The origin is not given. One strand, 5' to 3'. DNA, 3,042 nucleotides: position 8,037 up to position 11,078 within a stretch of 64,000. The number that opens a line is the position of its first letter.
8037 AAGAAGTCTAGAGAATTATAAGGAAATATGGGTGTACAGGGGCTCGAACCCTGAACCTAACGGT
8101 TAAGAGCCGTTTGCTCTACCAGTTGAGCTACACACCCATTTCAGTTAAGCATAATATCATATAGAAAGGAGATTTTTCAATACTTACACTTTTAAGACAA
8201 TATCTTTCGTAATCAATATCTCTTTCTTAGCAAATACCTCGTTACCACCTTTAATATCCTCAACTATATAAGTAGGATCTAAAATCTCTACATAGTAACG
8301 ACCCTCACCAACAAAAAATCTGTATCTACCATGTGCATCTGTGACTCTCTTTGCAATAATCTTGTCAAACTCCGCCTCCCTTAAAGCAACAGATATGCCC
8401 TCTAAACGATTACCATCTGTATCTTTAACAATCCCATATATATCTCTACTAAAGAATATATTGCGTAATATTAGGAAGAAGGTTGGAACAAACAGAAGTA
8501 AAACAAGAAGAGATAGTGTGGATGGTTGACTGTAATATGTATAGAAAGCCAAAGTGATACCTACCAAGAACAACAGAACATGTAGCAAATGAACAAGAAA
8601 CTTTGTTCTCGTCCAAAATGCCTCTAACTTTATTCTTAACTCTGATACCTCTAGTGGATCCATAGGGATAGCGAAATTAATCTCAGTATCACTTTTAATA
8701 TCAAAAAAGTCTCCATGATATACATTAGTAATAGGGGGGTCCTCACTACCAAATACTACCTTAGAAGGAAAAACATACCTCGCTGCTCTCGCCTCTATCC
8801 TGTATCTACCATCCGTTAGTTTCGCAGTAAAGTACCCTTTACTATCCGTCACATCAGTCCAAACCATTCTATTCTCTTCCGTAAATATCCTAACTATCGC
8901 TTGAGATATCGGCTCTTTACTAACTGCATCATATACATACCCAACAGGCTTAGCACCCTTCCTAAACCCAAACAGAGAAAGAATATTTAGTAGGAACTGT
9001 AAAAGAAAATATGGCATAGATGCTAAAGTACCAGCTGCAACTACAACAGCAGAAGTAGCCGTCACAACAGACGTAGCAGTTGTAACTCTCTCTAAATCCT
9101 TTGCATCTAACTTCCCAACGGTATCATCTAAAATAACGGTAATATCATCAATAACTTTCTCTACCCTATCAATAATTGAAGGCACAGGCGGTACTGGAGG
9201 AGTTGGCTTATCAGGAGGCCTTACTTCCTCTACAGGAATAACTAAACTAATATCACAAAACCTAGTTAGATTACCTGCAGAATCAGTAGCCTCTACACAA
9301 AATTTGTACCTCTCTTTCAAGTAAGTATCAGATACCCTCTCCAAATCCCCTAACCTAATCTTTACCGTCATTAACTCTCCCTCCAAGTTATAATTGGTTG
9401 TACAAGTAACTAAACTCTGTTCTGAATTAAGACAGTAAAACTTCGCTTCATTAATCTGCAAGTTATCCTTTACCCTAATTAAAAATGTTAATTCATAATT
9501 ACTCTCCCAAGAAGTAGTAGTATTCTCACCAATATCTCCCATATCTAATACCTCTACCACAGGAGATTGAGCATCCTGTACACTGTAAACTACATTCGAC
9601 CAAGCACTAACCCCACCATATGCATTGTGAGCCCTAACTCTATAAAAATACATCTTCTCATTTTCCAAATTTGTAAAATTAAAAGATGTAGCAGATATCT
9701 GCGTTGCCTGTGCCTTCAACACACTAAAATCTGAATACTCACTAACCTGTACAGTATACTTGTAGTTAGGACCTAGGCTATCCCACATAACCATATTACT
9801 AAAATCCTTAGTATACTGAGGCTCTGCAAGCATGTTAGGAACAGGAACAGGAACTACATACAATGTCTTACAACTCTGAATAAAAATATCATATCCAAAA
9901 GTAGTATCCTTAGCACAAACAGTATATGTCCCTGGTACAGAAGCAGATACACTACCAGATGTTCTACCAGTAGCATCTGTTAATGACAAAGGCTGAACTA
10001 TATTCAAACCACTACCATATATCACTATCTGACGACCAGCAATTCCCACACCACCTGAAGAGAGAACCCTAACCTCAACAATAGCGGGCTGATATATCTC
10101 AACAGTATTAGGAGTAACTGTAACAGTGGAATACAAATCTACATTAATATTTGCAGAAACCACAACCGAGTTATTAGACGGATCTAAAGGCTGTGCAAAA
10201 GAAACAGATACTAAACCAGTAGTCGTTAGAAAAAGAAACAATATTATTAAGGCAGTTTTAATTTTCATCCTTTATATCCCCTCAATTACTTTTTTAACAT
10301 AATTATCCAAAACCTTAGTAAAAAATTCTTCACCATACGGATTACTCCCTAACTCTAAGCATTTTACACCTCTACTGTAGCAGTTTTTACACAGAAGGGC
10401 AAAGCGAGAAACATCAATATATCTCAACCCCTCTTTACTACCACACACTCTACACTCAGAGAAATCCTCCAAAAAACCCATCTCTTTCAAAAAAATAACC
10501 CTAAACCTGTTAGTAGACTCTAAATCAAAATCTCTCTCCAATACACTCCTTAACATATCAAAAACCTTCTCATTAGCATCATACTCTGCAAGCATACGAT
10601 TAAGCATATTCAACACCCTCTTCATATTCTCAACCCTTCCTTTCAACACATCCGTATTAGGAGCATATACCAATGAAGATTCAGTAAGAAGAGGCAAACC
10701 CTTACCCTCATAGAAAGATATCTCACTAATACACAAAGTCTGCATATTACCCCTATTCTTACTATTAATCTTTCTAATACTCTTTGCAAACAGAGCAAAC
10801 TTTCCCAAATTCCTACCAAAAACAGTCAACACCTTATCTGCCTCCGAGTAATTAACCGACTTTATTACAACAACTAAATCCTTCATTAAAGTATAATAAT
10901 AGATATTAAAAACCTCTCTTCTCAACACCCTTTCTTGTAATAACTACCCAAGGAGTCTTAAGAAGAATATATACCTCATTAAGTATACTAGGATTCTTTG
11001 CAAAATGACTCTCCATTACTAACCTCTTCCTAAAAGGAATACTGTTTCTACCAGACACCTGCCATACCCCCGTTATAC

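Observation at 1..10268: Inverted pair of paralogous surface proteins with an unusual FN3 - TM - CarbopepD_reg - TM - CarbopepD_reg architecture flanking a housekeeping block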

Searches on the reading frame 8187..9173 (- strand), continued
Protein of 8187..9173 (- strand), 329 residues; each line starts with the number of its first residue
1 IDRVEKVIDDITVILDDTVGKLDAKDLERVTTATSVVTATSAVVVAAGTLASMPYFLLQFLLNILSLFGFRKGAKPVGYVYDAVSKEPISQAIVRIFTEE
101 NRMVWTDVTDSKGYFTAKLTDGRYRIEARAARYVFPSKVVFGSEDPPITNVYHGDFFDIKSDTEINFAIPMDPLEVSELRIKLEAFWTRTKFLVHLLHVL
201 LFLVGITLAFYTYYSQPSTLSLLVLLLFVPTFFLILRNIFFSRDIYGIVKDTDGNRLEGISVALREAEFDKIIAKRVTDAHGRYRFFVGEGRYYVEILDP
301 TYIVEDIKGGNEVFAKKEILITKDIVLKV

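Call 80: search_protein_families(library=pfam, proteins=[P0084, P0079, P0135], max_evalue=0.0001)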
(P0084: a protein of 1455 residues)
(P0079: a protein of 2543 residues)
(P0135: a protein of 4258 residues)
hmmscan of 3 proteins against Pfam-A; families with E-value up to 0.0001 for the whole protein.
P0084 (1455 aa): 1 family
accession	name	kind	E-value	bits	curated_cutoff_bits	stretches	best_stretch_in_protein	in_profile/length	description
PF13620.12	CarboxypepD_reg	-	1.3e-07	32.2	32.3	0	1369-1422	4-57/82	Carboxypeptidase regulatory-like domain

P0079 (2543 aa): 7 families
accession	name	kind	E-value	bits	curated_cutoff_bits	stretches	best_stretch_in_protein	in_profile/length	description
PF17963.7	Big_9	-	1.8e-34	118.9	23.6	3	2105-2196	2-89/89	Bacterial Ig domain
PF17892.7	Cadherin_5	-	1.4e-18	67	26.5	2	2005-2100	5-97/98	Cadherin-like domain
PF17803.7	Cadherin_4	-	2.1e-15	57.4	25.1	3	2094-2165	1-71/71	Bacterial cadherin-like domain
PF13229.12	Beta_helix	-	5.7e-15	55.7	25.9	1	1052-1165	28-133/158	Right handed beta helix region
PF13620.12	CarboxypepD_reg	-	3.6e-13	50.1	32.3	2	2289-2345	4-60/82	Carboxypeptidase regulatory-like domain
PF05048.19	NosD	-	2.4e-10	40.6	23.6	1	986-1154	15-156/212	Periplasmic copper-binding protein (NosD)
PF00072.30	Response_reg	-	2.6e-05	24.8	30.2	1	15-100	1-76/111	Response regulator receiver domain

P0135 (4258 aa): 8 families
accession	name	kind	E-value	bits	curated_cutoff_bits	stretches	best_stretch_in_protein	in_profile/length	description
PF17963.7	Big_9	-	5.2e-34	117.4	23.6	3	3627-3718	1-88/89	Bacterial Ig domain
PF13229.12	Beta_helix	-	5.8e-29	101.2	25.9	4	2680-2834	12-150/158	Right handed beta helix region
PF17803.7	Cadherin_4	-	1.3e-13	51.6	25.1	1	3813-3878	1-68/71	Bacterial cadherin-like domain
PF17892.7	Cadherin_5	-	1.9e-11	44.1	26.5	1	3730-3806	10-85/98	Cadherin-like domain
PF13620.12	CarboxypepD_reg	-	3.4e-10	40.6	32.3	0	3997-4051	4-58/82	Carboxypeptidase regulatory-like domain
PF05048.19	NosD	-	7.2e-10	39.1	23.6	0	1315-1504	16-173/212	Periplasmic copper-binding protein (NosD)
PF00072.30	Response_reg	-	1.4e-08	35.3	30.2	1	11-117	1-100/111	Response regulator receiver domain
PF17210.9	SdrD_B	-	5.6e-05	23.7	29.7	0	2160-2212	6-51/112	SdrD B-like domain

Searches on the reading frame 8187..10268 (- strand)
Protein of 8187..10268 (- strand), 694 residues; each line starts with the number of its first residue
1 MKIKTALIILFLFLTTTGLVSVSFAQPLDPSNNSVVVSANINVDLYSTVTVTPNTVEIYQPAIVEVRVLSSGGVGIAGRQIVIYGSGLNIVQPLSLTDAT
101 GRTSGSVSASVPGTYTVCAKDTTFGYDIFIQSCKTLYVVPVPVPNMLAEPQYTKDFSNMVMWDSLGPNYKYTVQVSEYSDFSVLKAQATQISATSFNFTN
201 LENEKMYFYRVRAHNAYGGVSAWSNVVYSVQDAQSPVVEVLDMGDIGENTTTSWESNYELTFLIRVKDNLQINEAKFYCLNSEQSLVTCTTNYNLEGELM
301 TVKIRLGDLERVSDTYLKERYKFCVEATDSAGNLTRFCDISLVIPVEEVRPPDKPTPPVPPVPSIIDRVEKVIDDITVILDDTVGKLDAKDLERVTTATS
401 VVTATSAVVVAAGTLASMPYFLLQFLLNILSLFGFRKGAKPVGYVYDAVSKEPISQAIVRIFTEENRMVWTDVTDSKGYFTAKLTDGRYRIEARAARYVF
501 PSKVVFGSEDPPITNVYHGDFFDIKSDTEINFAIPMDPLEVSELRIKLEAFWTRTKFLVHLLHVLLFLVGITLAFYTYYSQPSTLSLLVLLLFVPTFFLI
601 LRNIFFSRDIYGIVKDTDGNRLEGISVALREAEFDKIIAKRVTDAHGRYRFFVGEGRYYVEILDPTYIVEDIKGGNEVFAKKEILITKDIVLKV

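Call 6: search_protein_families(library=pfam, proteins=[window:8187-10268:-], max_evalue=1)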
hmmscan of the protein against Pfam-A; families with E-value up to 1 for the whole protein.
window:8187-10268:- (694 aa): 15 families
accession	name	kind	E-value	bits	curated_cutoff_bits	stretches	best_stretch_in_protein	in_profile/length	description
PF13620.12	CarboxypepD_reg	-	1.2e-14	54.8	32.3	2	443-498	4-59/82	Carboxypeptidase regulatory-like domain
PF02369.22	Big_1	-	1.4e-09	38.4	34.9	2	62-119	19-78/93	Bacterial Ig-like domain (group 1)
PF17210.9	SdrD_B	-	1.9e-08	34.9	29.7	2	615-667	17-69/112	SdrD B-like domain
PF13715.12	CarbopepD_reg_2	-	5.8e-06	26.7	32.2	1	443-498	3-55/88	CarboxypepD_reg-like domain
PF00041.27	fn3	-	2.6e-05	24.8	25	1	160-228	18-82/84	Fibronectin type III domain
PF11974.14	bMG3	-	6.7e-05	23.2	34.9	1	450-486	24-60/103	Bacterial alpha-2-macroglobulin MG3 domain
PF07210.18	DUF1416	-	0.00017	21.9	23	1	610-666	22-76/97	Protein of unknown function (DUF1416)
PF16656.11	Pur_ac_phosph_N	-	0.00096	20.1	30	1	157-226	14-88/93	Purple acid Phosphatase, N-terminal domain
PF24489.1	Ig_J_second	-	0.0034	17.8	27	1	177-240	38-103/105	Tip attachment protein J second Ig-like domain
PF25788.1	Ig_Rha78A_N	-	0.012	16.3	27.4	1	171-227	38-97/105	Rha78A-like, N-terminal immunoglobulin domain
PF12245.14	Big_3_2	-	0.023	15.3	23.3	1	266-339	41-115/122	Bacterial Ig-like domain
PF22433.2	MtxA_IG-like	-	0.14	12.4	26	1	154-204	11-56/83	Magnetotaxis protein MtxA, Immunoglobulin-like domain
PF25059.1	FN3_DSCAM-DSCAML_C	-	0.16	12.8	39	0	170-220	22-71/89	DSCAM/DSCAML C-terminal Fn3-like domain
PF22902.2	NOMO1-like_9th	-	0.16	12.2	27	0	621-658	12-51/75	BOS complex subunit NOMO1-like, beta sandwich domain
PF16655.11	PhoD_N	-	0.57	11.2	30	0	172-215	31-80/90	PhoD-like phosphatase, N-terminal domain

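Call 7: search_protein_families(library=ncbifam, proteins=[window:8187-10268:-], max_evalue=0.01)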
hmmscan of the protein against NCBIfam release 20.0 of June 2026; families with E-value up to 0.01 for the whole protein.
window:8187-10268:- (694 aa): 2 families
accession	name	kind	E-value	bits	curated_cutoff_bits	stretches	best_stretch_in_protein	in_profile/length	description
NF041611.1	exoglucan_CbhB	equivalog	0.0012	17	1950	1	99-263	709-822/997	exoglucanase CbhB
NF058648.1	ECF_sub_HI1622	equivalog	0.007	16.4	100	0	450-494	35-81/180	NikL family nickel/cobalt ECF transporter subunit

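Call 17: find_encoding_contigs(protein=window:8187-10268:-, flank=10000, max_places=4)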
Protein window:8187-10268:- (694 aa): 2 contigs read that carry it; 2 places shown.
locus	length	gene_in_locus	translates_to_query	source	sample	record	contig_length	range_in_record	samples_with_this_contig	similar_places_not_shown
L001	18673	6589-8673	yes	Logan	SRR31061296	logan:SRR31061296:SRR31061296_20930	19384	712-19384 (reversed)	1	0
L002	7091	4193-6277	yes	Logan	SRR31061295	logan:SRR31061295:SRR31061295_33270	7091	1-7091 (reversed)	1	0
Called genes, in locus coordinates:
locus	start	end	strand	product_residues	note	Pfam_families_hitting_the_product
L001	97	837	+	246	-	-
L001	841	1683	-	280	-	PF13349:DUF4097 (weak)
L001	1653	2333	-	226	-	PF18917:LiaI-LiaF-like_TM1 (faint), PF22570:LiaF-TM, PF09922:LiaF-like_C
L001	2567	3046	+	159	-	-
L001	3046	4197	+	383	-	PF13439:Glyco_transf_4 (weak), PF20706:GT4-conflict (weak), PF00534:Glycos_transf_1, PF13692:Glyco_trans_1_4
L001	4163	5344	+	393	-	PF13439:Glyco_transf_4 (weak), PF20706:GT4-conflict, PF00534:Glycos_transf_1, PF13692:Glyco_trans_1_4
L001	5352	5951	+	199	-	PF02397:Bac_transf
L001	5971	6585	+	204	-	PF11967:RecO_N, PF02565:RecO_C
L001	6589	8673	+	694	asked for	PF02369:Big_1 (faint), PF17210:SdrD_B (faint), PF22904:NOMO1-like_2nd (faint), PF13620:CarboxypepD_reg, PF13715:CarbopepD_reg_2 (faint), PF13620:CarboxypepD_reg (weak)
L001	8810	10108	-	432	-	PF04055:Radical_SAM, PF16199:Radical_SAM_C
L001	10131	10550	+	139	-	-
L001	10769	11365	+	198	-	PF00334:NDK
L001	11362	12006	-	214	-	PF03167:UDG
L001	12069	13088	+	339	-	PF00579:tRNA-synt_1b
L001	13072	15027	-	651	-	-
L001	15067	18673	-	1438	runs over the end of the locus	?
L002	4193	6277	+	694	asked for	PF02369:Big_1 (faint), PF17210:SdrD_B (faint), PF22904:NOMO1-like_2nd (faint), PF13620:CarboxypepD_reg, PF13715:CarbopepD_reg_2 (faint), PF13620:CarboxypepD_reg (weak)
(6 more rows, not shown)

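Call 62: predict_structure(alignment_id=A4)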
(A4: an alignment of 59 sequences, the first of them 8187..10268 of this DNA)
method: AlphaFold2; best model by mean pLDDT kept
length: 694 residues; sequences in the alignment: 59
mean_pLDDT: 79.4   pTM: 0.41
mean pLDDT of the five models: 79.4, 78.1, 77.8, 77.3, 76.8
residues with pLDDT >= 90: 236; 70-90: 307; 50-70: 60; < 50: 91
segments of 3 or more residues with pLDDT < 50: 24-29, 349-419, 431-441
pLDDT, mean of each block of 10 residues (from residue 1): 78 74 48 56 90 96 96 92 95 95 96 96 92 96 95 91 94 96 93 94 94 95 95 91 87 87 91 90 85 89 89 83 91 89 72 42 40 44 43 43 42 46 57 42 77 82 83 75 80 86 77 78 72 84 69 72 76 81 83 75 58 88 87 79 80 82 87 86 81 89
secondary structure, 60 per line:
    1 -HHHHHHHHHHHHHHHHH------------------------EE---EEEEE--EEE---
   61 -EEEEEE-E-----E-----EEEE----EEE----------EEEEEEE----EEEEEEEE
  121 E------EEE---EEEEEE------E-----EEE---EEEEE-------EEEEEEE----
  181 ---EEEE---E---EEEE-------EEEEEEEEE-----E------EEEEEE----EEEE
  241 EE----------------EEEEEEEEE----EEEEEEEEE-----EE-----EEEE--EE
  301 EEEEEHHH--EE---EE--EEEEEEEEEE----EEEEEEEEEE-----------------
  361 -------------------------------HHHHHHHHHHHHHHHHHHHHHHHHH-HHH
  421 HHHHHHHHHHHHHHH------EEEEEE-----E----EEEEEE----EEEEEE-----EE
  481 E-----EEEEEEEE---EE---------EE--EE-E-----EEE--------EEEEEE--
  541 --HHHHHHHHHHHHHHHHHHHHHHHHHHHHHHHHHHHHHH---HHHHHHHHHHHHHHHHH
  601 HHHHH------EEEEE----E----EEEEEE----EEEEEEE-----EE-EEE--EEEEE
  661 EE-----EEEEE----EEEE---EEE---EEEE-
elements in order (helices of 4 or more, strands of 3 or more residues): H2-18 E48-52 E55-57 E62-67 E81-84 E89-91 E102-108 E113-121 E128-130 E134-139 E152-154 E158-162 E170-176 E184-187 E195-198 E206-214 E227-232 E237-242 E259-267 E272-280 E293-296 E299-305 E320-329 E334-343 H392-416 H418-435 E442-447 E458-463 E468-473 E479-481 E487-494 E522-524 E533-538 H543-580 H584-605 E612-616 E626-631 E636-642 E651-653 E656-662 E668-672 E677-680 E684-686 E690-693

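Call 64: fold_search(model_id=the predicted structure, library=pdb)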
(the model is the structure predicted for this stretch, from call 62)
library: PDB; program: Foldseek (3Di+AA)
matches with E <= 10: 1966; with E <= 0.001: 982
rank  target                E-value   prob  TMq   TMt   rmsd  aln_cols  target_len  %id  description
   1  10ps                  3.2e-10  1.00  0.12  0.15  33.8       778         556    9  Crystal structure of SdrD A2-A3-B1-B2 domains from Staphylococcus aureus JH1 (released 2026-02-11)
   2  8bxr                  5.8e-10  1.00  0.16  0.28  13.8       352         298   14  Titin FnIII-domain I109-I111 (I/A4-A/A6) from the MIR region (released 2023-02-15)
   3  2jll                  8.9e-10  1.00  0.10  0.17  23.2       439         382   10  Crystal structure of NCAM2 IgIV-FN3II (released 2009-11-17)
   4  7mrq                  1.5e-09  1.00  0.20  0.40  11.0       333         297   12  Chicken CNTN4 FN1-FN3 domains with T751A, V752A, Y781A, E786A mutations (released 2022-01-05)
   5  4yfd_A                1.5e-09  1.00  0.20  0.25  10.7       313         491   17  Crystal structure PTP delta Ig1-Fn2 in complex with IL-1RAcP (released 2015-05-06)
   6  4yfg_A                1.5e-09  1.00  0.16  0.22  11.7       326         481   16  Crystal structure of PTP delta meA3/meB minus variant Ig1-Fn1 (released 2015-05-06)
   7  8u18_A                1.8e-09  1.00  0.15  0.22  32.5       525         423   10  Cryo-EM structure of murine Thrombopoietin receptor ectodomain in complex with Tpo (released 2024-02-07)
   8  5ldy_B                2.1e-09  1.00  0.14  0.27  14.6       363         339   10  Structure of Yersinia pseudotuberculosis InvD (released 2017-06-14)
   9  8dps_A                2.2e-09  1.00  0.19  0.36  11.4       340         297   11  The structure of the interleukin 11 signalling complex, truncated gp130 (released 2023-11-29)
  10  8v2b_B                2.2e-09  1.00  0.17  0.20  31.6       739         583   11  Cryo-EM structure of mouse type II OSM receptor complex: model for full extracellular assembly (released 2024-11-20)
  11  1i1r_A                2.5e-09  1.00  0.19  0.35  11.7       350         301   12  CRYSTAL STRUCTURE OF A CYTOKINE/RECEPTOR COMPLEX (released 2001-03-28)
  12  5e53_D                3.2e-09  1.00  0.17  0.34  14.0       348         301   14  Crystal structure of chicken CNTN1 FN1-FN3 domains (released 2016-08-31)
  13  9flw_A                3.8e-09  1.00  0.24  0.31  60.3       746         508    9  CryoEM structure of the fragment-6 (3571-4078) in the grappling hook protein A (GhpA) in the bacterium Aureispira sp.  (released 2024-10-16)
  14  5e53_A                4.2e-09  1.00  0.17  0.33  13.7       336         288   14  Crystal structure of chicken CNTN1 FN1-FN3 domains (released 2016-08-31)
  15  2yn3_C                6.1e-09  1.00  0.24  0.51   9.4       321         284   15  Structural insight into the giant calcium-binding adhesin SiiE: implications for the adhesion of Salmonella enterica t (released 2013-04-03)
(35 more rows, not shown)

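Call 70: search_protein_families(library=pfam, proteins=[L001:15070-18672:-], max_evalue=0.01)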
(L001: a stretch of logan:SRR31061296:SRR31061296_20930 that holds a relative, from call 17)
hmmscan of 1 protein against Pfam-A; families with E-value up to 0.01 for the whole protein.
L001:15070-18672:- (1201 aa): 12 families
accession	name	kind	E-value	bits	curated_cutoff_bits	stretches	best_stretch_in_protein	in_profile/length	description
PF00041.27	fn3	-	1.6e-29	102.3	25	4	495-586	6-83/84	Fibronectin type III domain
PF16656.11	Pur_ac_phosph_N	-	4.7e-17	62.8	30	2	495-588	6-93/93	Purple acid Phosphatase, N-terminal domain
PF25059.1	FN3_DSCAM-DSCAML_C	-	2.5e-12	47.4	39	0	150-177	41-68/89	DSCAM/DSCAML C-terminal Fn3-like domain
PF13620.12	CarboxypepD_reg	-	1.7e-11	44.8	32.3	2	1118-1168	3-52/82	Carboxypeptidase regulatory-like domain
PF25788.1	Ig_Rha78A_N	-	7.3e-10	39.5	27.4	1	513-588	31-101/105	Rha78A-like, N-terminal immunoglobulin domain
PF17210.9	SdrD_B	-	3.3e-08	34.2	29.7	1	1127-1171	22-65/112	SdrD B-like domain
PF09294.16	Interfer-bind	-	1.3e-07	32.2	21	0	493-583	6-98/104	Interferon-alpha/beta receptor, fibronectin type III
PF07495.19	Y_Y_Y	-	0.00013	22.2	26.6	0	156-183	30-56/65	Y_Y_Y domain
PF17802.7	SpaA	-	0.00015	22.2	23.1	0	1125-1169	12-57/91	Prealbumin-like fold domain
PF10179.15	NDNF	-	0.00029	21.3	27.3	0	448-481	86-119/127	Neuron-derived neurotrophic factor, first Fn(III) domain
PF13715.12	CarbopepD_reg_2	-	0.00082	19.8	32.2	0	1118-1168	2-48/88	CarboxypepD_reg-like domain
PF01060.29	TTR-52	-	0.0097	16.9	24.9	0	1126-1177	8-59/79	Transthyretin-like family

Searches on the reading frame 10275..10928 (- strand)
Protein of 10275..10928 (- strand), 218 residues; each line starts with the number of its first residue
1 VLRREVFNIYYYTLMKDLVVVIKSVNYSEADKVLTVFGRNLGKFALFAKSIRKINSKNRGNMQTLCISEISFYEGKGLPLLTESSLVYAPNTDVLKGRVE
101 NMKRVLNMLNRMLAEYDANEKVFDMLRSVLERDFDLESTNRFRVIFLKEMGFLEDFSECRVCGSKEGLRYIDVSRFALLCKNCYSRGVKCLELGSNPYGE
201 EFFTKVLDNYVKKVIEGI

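Call 7: search_protein_families(library=ncbifam, proteins=[window:10275-10928:-], max_evalue=0.01)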
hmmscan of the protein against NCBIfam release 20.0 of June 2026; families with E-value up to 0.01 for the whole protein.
window:10275-10928:- (218 aa): 1 family
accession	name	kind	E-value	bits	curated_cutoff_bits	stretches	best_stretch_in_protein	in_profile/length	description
TIGR00613.1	reco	equivalog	4.1e-27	95.1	48.7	1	20-187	6-178/239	DNA repair protein RecO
